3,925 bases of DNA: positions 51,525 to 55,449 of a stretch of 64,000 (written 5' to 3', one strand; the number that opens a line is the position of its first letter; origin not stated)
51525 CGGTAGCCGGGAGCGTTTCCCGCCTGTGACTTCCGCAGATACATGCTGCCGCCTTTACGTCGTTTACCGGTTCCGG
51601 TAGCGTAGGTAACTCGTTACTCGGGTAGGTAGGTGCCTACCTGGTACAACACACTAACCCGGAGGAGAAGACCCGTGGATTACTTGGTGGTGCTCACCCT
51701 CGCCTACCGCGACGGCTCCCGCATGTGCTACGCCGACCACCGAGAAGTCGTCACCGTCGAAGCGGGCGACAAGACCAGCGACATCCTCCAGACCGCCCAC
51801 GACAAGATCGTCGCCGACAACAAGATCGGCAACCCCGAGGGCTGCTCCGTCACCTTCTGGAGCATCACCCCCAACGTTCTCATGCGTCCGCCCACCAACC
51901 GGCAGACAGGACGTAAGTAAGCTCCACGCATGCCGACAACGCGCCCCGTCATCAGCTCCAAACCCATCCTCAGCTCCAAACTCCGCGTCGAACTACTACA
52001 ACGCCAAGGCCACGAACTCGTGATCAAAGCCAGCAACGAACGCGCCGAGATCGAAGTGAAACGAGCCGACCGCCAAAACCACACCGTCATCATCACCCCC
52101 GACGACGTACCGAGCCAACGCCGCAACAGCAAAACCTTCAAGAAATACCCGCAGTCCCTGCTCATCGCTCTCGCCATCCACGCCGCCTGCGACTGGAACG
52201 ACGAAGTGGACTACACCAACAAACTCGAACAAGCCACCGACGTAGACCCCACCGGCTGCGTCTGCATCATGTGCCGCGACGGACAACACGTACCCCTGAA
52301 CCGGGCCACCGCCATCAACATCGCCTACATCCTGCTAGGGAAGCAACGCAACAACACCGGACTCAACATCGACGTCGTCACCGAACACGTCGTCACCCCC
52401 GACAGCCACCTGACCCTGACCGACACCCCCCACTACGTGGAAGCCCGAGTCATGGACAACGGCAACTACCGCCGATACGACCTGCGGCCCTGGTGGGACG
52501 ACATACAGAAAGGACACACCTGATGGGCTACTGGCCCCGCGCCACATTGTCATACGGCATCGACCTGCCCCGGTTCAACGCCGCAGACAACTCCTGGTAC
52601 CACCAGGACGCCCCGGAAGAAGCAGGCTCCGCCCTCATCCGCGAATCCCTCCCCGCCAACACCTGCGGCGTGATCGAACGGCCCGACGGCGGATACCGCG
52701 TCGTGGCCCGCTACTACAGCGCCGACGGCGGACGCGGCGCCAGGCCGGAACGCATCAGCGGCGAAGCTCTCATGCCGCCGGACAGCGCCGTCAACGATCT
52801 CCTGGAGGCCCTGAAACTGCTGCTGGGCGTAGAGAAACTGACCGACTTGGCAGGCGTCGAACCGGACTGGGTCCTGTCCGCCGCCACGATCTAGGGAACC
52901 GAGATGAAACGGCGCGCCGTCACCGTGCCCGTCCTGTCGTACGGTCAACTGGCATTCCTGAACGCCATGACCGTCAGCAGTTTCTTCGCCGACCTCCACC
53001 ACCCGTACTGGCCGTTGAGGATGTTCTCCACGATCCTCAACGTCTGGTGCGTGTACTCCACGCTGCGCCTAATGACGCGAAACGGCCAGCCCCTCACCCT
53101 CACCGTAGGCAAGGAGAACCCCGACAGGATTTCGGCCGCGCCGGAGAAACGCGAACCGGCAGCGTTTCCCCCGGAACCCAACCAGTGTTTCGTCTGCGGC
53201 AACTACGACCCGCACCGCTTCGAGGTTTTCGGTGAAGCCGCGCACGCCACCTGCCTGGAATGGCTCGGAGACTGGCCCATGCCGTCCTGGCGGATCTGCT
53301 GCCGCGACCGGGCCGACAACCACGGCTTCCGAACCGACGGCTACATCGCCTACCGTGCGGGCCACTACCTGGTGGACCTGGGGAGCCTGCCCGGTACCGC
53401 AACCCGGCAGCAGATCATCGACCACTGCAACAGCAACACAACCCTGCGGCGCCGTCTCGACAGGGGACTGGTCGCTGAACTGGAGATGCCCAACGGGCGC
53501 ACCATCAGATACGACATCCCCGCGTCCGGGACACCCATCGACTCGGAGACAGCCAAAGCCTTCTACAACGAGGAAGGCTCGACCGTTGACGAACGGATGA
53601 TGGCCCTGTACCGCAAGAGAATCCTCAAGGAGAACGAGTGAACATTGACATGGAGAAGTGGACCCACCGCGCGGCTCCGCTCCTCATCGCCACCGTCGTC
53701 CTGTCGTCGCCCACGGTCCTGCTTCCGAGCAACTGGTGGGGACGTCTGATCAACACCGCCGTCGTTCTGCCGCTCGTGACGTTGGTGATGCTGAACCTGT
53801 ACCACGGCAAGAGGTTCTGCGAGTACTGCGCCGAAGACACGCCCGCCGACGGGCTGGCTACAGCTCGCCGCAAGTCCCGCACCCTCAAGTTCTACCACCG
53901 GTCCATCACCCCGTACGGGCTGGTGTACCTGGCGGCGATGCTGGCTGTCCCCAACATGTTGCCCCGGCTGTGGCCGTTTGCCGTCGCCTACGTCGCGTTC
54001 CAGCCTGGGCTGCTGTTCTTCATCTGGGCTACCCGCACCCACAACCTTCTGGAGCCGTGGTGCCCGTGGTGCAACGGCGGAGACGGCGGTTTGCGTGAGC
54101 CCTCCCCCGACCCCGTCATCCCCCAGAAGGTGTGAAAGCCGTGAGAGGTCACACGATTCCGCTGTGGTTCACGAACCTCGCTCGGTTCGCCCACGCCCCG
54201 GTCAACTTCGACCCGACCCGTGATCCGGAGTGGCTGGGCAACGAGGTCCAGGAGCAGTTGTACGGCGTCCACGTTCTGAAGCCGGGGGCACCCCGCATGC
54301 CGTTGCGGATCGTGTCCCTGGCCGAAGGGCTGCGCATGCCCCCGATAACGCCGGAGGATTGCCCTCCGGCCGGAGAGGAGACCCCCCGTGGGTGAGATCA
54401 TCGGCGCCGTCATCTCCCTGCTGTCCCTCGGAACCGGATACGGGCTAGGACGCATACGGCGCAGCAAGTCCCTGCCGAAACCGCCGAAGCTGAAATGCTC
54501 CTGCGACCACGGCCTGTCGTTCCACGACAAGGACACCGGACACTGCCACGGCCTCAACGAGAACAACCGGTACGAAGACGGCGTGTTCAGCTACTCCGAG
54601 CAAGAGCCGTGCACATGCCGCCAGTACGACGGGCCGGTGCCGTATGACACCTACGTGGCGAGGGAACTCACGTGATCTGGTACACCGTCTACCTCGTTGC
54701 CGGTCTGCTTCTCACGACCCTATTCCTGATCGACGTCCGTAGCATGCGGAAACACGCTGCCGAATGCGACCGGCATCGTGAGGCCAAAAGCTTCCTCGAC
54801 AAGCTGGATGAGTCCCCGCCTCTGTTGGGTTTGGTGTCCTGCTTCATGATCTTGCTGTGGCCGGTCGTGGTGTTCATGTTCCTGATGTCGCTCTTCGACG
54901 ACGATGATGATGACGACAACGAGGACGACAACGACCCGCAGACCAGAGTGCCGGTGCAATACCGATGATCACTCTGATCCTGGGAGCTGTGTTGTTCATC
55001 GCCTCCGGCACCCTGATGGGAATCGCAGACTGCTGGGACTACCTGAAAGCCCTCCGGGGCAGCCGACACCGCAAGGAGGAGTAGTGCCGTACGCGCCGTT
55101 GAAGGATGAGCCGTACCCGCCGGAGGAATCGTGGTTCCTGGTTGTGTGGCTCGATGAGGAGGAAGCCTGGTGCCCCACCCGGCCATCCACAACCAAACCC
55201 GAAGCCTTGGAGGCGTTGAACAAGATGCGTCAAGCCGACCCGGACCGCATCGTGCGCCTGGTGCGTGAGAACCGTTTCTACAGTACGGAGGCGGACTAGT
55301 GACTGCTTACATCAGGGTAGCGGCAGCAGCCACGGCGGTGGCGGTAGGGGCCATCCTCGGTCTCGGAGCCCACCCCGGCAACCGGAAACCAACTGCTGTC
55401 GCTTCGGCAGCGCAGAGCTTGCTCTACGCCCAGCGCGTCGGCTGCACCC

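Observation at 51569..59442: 7.6 kb opposite-strand accessory block splits the virion-structure operon between capsid and head-tail genes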

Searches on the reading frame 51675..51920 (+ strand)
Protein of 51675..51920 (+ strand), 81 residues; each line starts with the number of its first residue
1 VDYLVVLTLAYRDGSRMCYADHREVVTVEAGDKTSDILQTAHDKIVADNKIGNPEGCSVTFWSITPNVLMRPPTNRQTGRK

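Call 9: search_protein_families(library=phrogs, proteins=[window:51675-51920:+], max_evalue=0.01)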
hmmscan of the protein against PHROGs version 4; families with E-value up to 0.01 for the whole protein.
window:51675-51920:+ (81 aa): 0 families

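Call 16: search_protein_families(library=pfam, proteins=[window:51675-51920:+], max_evalue=0.1)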
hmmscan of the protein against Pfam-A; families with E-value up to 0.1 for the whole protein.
window:51675-51920:+ (81 aa): 0 families

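Call 20: search_protein_families(library=padloc, proteins=[window:51675-51920:+], max_evalue=0.1)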
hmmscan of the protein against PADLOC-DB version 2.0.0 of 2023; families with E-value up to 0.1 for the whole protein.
window:51675-51920:+ (81 aa): 0 families

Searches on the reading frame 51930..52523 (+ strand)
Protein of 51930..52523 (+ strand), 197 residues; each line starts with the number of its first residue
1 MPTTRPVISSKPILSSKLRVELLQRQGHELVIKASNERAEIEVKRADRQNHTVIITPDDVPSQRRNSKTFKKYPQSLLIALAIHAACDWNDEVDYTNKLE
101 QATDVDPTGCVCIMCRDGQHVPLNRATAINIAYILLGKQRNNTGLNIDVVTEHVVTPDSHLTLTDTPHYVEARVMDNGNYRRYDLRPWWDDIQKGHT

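Call 9: search_protein_families(library=phrogs, proteins=[window:51930-52523:+], max_evalue=0.01)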
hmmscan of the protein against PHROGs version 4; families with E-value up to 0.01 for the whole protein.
window:51930-52523:+ (197 aa): 0 families

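Call 16: search_protein_families(library=pfam, proteins=[window:51930-52523:+], max_evalue=0.1)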
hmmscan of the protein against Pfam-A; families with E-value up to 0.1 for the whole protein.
window:51930-52523:+ (197 aa): 0 families

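Call 20: search_protein_families(library=padloc, proteins=[window:51930-52523:+], max_evalue=0.1)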
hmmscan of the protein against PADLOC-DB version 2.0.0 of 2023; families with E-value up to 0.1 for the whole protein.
window:51930-52523:+ (197 aa): 0 families

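Call 37: find_homologous_proteins(query=window:51930-52523:+)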
Query window:51930-52523:+ (197 aa): 6 proteins with E <= 0.001 among 66 candidates.
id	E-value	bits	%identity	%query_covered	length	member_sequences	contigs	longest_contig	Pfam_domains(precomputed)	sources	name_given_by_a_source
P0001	5.7e-122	422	98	96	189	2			-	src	-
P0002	2.4e-92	326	76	95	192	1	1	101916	-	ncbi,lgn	-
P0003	4.0e-91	322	75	92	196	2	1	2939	-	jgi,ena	-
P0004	1.3e-89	317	74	93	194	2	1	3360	-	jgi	-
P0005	3.7e-87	309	73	95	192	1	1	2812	-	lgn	-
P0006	3.9e-74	266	64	93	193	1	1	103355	-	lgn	-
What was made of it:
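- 51930..52523 (+): b02, 197 aa. Conserved anchor gene of the island. The N-terminal alpha-beta-beta-beta-alpha unit has a weak dsRBD-like fold. Only 6 homologues among 5.8 billion proteins, all from this phage clade (call 37).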

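Call 38: find_encoding_contigs(protein=P0002, flank=10000, max_places=3)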
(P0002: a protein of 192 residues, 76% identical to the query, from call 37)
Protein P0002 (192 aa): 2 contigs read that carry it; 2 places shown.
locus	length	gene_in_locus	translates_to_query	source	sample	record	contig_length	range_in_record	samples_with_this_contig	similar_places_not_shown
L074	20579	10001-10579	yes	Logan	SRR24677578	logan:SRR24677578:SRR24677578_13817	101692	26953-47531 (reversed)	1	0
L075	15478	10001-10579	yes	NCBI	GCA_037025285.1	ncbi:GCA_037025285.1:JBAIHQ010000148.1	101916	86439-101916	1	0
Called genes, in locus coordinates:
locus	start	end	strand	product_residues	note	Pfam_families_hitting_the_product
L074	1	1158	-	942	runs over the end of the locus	PF02210:Laminin_G_2 (faint)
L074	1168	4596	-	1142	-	PF10145:PhageMin_Tail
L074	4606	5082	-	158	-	-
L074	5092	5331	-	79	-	-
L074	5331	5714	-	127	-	-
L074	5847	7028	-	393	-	PF18906:Phage_tube_2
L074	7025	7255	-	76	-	-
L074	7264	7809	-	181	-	-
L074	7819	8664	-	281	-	-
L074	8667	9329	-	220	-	-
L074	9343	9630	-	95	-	-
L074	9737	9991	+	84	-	-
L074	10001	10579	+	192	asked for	-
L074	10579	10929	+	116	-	-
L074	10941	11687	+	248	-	-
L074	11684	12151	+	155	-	PF13563:2_5_RNA_ligase2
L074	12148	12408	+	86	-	-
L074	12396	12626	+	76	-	-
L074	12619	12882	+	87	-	-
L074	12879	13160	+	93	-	-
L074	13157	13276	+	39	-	-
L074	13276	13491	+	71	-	-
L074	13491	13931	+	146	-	-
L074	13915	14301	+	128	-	-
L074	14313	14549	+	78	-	-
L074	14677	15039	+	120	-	-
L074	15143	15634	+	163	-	-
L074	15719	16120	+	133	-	-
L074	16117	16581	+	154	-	-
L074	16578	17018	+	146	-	-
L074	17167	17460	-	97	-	-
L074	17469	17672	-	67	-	-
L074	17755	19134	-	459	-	PF17236:SU10_MCP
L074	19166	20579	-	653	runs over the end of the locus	-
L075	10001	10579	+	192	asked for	-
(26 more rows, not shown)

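Call 39: find_encoding_contigs(protein=P0006, flank=10000, max_places=3)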
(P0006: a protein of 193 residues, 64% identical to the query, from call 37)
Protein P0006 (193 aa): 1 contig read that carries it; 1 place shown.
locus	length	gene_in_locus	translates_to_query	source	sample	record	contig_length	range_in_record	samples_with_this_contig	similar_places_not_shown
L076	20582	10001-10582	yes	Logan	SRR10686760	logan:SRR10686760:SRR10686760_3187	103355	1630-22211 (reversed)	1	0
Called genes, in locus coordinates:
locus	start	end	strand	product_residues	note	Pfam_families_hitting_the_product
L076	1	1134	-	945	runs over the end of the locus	PF02210:Laminin_G_2 (faint)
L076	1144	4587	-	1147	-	PF10145:PhageMin_Tail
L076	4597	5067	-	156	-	-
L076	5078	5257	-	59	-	-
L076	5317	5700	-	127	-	-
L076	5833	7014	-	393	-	PF18906:Phage_tube_2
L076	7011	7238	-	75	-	-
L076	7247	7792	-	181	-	-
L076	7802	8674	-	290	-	-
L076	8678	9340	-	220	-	-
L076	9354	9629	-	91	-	-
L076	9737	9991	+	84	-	-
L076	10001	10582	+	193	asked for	-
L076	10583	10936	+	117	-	-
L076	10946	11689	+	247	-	-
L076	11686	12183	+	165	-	-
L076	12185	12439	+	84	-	-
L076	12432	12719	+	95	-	-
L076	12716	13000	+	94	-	-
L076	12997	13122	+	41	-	-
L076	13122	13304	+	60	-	-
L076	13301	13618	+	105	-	-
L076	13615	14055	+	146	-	-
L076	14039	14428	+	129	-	-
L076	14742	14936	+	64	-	-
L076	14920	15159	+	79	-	-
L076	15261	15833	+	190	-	-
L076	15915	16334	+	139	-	-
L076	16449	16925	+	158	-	-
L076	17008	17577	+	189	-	-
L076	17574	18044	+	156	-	-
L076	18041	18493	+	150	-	-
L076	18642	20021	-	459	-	PF17236:SU10_MCP, PF05065:Phage_capsid (weak)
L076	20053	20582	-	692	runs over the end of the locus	-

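Call 40: find_encoding_contigs(protein=P0001, flank=10000, max_places=3)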
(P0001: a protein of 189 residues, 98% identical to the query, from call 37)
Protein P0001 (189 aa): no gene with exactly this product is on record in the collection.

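Call 61: search_protein_families(library=pfam, proteins=[L074:11684-12151:+, L076:15261-15833:+, L076:15915-16334:+, L076:16449-16925:+, L076:17008-17577:+, L076:13301-13618:+, L074:15719-16120:+], max_evalue=0.01)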
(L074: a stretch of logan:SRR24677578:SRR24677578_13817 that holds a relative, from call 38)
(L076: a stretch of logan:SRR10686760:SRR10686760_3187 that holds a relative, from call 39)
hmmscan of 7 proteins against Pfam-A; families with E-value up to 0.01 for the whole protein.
L074:11684-12151:+ (155 aa): 2 families
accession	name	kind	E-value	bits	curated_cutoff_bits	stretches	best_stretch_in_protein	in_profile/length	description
PF13563.12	2_5_RNA_ligase2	-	4.8e-10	40.1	27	1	26-125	27-124/152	2'-5' RNA ligase superfamily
PF02834.22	LigT_PEase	-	4.8e-05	23.9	23.3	0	25-71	35-80/87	LigT like Phosphoesterase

L076:15261-15833:+ (190 aa): 0 families

L076:15915-16334:+ (139 aa): 0 families

L076:16449-16925:+ (158 aa): 0 families

L076:17008-17577:+ (189 aa): 0 families

L076:13301-13618:+ (105 aa): 0 families

L074:15719-16120:+ (133 aa): 0 families

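Call 99: predict_structure(alignment_id=A6)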
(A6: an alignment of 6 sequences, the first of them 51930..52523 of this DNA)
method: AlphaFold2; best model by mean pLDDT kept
length: 197 residues; sequences in the alignment: 6
mean_pLDDT: 56.6   pTM: 0.50
mean pLDDT of the five models: 56.6, 56.1, 52.4, 51.2, 42.6
residues with pLDDT >= 90: 0; 70-90: 45; 50-70: 77; < 50: 75
segments of 3 or more residues with pLDDT < 50: 1-14, 91-95, 99-132, 155-161, 177-179, 195-197
pLDDT, mean of each block of 10 residues (from residue 1): 34 51 68 78 77 82 72 67 67 45 41 36 36 49 54 48 57 54 64 54
secondary structure, 60 per line:
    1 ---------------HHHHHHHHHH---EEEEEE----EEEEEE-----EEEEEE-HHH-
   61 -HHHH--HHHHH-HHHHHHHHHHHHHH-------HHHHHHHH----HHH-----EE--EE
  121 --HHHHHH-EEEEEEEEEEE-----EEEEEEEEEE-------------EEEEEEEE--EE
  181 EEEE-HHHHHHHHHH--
elements in order: H16-25 E29-34 E39-44 E50-55 H62-65 H68-72 H74-87 H95-102 H123-128 E130-140 E146-155 E169-176 E179-184 H186-195

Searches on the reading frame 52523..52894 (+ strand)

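Call 9: search_protein_families(library=phrogs, proteins=[window:52523-52894:+], max_evalue=0.01)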
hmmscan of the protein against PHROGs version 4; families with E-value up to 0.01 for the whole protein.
window:52523-52894:+ (123 aa): 0 families

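Call 16: search_protein_families(library=pfam, proteins=[window:52523-52894:+], max_evalue=0.1)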
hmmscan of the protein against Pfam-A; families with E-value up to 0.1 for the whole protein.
window:52523-52894:+ (123 aa): 1 family
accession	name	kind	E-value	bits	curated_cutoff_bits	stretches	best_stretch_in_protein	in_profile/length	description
PF10931.13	DUF2735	-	0.079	14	25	0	20-34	37-51/52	Protein of unknown function (DUF2735)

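Call 20: search_protein_families(library=padloc, proteins=[window:52523-52894:+], max_evalue=0.1)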
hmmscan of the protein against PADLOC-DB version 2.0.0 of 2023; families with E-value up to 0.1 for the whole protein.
window:52523-52894:+ (123 aa): 0 families

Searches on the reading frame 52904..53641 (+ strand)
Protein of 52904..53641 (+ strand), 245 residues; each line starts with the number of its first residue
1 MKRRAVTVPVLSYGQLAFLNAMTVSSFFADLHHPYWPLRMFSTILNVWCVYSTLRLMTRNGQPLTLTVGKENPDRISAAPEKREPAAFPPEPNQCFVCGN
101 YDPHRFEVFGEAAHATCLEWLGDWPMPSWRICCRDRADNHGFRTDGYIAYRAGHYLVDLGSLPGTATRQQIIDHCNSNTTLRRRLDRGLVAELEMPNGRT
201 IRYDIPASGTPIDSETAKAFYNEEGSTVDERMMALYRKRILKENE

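Call 9: search_protein_families(library=phrogs, proteins=[window:52904-53641:+], max_evalue=0.01)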
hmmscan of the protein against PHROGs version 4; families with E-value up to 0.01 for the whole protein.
window:52904-53641:+ (245 aa): 0 families

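Call 16: search_protein_families(library=pfam, proteins=[window:52904-53641:+], max_evalue=0.1)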
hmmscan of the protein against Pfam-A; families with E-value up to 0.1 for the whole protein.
window:52904-53641:+ (245 aa): 0 families

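Call 20: search_protein_families(library=padloc, proteins=[window:52904-53641:+], max_evalue=0.1)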
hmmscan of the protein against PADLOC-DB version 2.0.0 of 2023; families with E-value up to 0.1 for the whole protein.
window:52904-53641:+ (245 aa): 0 families

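Call 46: search_solved_structures(query=window:52904-53641:+, max_evalue=1)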
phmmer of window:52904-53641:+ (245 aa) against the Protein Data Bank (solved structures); distinct sequences matched with E-value up to 1: 0.
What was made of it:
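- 52904..53641 (+): b04, 245 aa. Hydrophobic N-terminus followed by a conserved CxxC...HxxC-EWLGDW motif. No Pfam or PDB hit (calls 16, 46).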

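Call 65: search_protein_representatives(protein=window:52904-53641:+)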
Query: 245 residues. Proteins with E-value up to 0.001 (for the whole library): 18; up to 1e-10: 13; up to 1e-30: 2. The best 18 are listed.
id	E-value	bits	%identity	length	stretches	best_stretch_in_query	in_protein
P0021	1.1e-170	581.6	100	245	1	1-245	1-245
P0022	3.5e-47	176.9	44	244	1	1-234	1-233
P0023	9.6e-29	116.5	41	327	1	1-227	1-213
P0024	4.6e-22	94.7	42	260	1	1-126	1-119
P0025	1.3e-21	93.2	36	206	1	2-176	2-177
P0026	6.5e-20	87.6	41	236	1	1-135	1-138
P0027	1.7e-19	86.2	49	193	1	63-147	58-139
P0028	7.2e-18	80.9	39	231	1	1-132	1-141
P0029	1.2e-16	76.9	39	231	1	2-128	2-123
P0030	3.2e-16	75.5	47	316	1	66-213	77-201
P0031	4.9e-16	74.9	38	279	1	4-128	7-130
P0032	5.5e-13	64.9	49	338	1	63-128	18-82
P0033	3.4e-12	62.3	43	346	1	54-128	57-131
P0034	2.7e-10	56.1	39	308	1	48-126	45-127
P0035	3.0e-08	49.4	38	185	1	42-124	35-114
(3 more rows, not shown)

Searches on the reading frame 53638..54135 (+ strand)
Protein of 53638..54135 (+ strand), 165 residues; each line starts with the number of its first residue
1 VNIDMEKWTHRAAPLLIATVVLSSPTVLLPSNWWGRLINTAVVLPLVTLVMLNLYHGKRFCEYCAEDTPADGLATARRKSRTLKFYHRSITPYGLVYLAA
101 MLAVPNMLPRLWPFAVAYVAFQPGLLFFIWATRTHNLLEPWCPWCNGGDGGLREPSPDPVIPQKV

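Call 9: search_protein_families(library=phrogs, proteins=[window:53638-54135:+], max_evalue=0.01)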
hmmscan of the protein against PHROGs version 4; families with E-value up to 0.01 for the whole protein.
window:53638-54135:+ (165 aa): 0 families

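Call 16: search_protein_families(library=pfam, proteins=[window:53638-54135:+], max_evalue=0.1)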
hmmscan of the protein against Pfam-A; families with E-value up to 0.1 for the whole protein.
window:53638-54135:+ (165 aa): 0 families

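Call 20: search_protein_families(library=padloc, proteins=[window:53638-54135:+], max_evalue=0.1)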
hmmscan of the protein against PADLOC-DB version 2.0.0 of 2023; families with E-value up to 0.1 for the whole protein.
window:53638-54135:+ (165 aa): 0 families

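Call 55: find_homologous_proteins(query=window:53638-54135:+)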
Query window:53638-54135:+ (165 aa): 6 proteins with E <= 0.001 among 105 candidates.
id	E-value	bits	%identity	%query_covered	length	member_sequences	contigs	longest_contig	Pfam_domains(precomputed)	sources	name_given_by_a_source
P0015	1.6e-110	385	100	100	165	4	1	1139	-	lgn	-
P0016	4.4e-86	305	76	99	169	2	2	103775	-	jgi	jgi:hypothetical protein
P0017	6.7e-76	272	67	100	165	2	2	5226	-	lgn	-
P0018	2.4e-66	241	59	100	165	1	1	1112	-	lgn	-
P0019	6.9e-57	210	56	96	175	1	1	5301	-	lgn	-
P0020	1.6e-9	56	33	73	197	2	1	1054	-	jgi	jgi:hypothetical protein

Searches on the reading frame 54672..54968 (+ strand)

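Call 9: search_protein_families(library=phrogs, proteins=[window:54672-54968:+], max_evalue=0.01)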
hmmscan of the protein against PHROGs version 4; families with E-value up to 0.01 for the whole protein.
window:54672-54968:+ (98 aa): 1 family
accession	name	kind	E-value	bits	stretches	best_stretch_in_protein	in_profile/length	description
phrog_7843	-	unknown function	0.0047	17.6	1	46-84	8-45/59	-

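Call 16: search_protein_families(library=pfam, proteins=[window:54672-54968:+], max_evalue=0.1)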
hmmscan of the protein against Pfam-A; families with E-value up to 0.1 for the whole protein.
window:54672-54968:+ (98 aa): 1 family
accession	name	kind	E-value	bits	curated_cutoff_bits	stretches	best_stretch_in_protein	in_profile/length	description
PF20480.3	DUF6720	-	0.0049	16.7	27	1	6-79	201-277/307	Family of unknown function (DUF6720)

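Call 20: search_protein_families(library=padloc, proteins=[window:54672-54968:+], max_evalue=0.1)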
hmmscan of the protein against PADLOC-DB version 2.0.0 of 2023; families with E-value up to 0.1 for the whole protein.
window:54672-54968:+ (98 aa): 0 families

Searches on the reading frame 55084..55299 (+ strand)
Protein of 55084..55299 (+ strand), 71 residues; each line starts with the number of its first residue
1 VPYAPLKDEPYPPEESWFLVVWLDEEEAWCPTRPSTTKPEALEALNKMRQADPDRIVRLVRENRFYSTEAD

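Call 9: search_protein_families(library=phrogs, proteins=[window:55084-55299:+], max_evalue=0.01)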
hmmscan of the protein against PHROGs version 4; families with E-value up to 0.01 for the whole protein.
window:55084-55299:+ (71 aa): 0 families

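Call 16: search_protein_families(library=pfam, proteins=[window:55084-55299:+], max_evalue=0.1)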
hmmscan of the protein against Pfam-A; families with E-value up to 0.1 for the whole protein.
window:55084-55299:+ (71 aa): 1 family
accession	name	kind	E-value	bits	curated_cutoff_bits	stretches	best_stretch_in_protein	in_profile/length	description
PF20513.3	UBact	-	4.6e-05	23.6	27.8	1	29-55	7-33/43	Prokaryotic ubiquitin-like protein UBact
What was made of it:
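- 55084..55299 (+): b09, 71 aa, acidic. The UBact hit is below the Pfam threshold (call 16).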

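Call 20: search_protein_families(library=padloc, proteins=[window:55084-55299:+], max_evalue=0.1)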
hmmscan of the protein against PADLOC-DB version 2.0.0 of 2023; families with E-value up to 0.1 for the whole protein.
window:55084-55299:+ (71 aa): 0 families
